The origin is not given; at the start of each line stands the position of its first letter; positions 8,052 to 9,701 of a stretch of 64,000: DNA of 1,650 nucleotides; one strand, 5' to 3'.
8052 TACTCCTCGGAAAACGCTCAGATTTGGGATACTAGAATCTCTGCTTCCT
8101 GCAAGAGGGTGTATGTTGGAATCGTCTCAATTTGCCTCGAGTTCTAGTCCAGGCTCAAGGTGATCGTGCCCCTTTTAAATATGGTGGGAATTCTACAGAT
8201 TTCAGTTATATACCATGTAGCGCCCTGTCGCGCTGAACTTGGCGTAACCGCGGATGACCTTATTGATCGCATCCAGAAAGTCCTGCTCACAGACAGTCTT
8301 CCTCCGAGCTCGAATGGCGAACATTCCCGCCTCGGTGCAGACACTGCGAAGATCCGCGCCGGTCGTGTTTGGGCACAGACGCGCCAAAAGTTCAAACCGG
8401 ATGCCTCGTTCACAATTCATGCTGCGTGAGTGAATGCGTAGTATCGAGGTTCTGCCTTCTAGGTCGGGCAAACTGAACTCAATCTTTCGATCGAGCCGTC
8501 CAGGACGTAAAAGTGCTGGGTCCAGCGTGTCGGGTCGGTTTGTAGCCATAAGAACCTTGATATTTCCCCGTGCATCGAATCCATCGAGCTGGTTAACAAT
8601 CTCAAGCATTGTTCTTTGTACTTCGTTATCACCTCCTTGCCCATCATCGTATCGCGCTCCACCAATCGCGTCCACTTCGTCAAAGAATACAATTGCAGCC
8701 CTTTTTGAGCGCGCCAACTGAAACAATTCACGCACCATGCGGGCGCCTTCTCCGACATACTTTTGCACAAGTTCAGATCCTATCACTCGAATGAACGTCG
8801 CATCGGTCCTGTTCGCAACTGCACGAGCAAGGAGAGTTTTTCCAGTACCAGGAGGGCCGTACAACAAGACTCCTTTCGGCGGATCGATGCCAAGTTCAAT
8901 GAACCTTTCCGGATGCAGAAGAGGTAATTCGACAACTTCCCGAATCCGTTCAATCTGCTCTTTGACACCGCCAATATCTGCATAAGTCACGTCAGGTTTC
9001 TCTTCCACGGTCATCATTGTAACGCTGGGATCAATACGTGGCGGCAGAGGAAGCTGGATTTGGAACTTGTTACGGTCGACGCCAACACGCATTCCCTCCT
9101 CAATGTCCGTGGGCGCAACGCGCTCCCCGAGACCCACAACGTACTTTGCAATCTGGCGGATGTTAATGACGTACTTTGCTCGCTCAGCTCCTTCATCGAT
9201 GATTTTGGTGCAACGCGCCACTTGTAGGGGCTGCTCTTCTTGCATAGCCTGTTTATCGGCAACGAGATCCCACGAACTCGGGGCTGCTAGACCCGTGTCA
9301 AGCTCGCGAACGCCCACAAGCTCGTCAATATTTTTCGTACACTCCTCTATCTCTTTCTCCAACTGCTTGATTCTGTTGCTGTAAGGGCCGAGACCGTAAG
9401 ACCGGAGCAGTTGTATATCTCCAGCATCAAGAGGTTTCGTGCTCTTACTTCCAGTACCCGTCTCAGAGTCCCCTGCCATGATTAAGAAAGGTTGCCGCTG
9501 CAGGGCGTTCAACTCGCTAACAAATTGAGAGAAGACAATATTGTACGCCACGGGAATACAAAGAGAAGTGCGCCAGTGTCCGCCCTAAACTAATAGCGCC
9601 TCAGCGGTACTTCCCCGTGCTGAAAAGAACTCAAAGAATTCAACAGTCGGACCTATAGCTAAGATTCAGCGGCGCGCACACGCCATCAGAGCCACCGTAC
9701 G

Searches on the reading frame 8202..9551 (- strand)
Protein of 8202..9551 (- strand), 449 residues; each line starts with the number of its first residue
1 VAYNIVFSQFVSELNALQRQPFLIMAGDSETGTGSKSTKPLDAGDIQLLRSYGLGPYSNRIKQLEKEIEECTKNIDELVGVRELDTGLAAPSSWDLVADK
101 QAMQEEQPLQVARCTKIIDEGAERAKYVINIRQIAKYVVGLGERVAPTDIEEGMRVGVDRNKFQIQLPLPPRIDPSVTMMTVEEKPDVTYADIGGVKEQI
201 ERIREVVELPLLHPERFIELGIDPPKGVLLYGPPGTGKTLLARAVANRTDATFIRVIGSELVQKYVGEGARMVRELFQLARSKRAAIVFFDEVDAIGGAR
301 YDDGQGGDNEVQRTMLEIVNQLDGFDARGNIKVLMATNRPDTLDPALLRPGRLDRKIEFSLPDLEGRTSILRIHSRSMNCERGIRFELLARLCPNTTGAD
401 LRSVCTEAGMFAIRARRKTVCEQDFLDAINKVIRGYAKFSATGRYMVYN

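Call 51: search_protein_families(library=pfam, proteins=[window:8202-9551:-], max_evalue=0.001)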
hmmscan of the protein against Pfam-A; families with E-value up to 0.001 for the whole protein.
window:8202-9551:- (449 aa): 10 families
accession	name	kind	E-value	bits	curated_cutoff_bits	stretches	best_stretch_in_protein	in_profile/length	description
PF00004.35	AAA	-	1.1e-41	142.8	21.2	1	228-360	1-130/131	ATPase family associated with various cellular activities (AAA)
PF21236.3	PRS7_OB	-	6.6e-36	122.2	26.7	1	103-170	2-69/69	26S proteasome regulatory subunit 7, OB domain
PF17862.7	AAA_lid_3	-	2.3e-10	40.3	27.2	1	385-426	3-44/45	AAA+ lid domain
PF07728.20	AAA_5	-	1.1e-05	25.9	22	1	227-296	1-78/139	AAA domain (dynein-related subfamily)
PF13401.12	AAA_22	-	2.3e-05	25.2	27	0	228-256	8-39/130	AAA domain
PF13191.12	AAA_16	-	3e-05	25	32.6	1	226-252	25-51/167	AAA ATPase domain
PF07724.20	AAA_2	-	4.7e-05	23.9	27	1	228-321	6-101/166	AAA domain (Cdc48 subfamily)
PF05673.19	DUF815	-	0.0003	20.5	23.8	1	179-292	16-115/249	Protein of unknown function (DUF815)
PF05496.18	RuvB_N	-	0.00052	20.2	27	0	227-293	35-93/159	Holliday junction DNA helicase RuvB P-loop domain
PF20720.3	nSTAND3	-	0.00055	20.1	27.2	0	228-318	20-95/155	Novel STAND NTPase 3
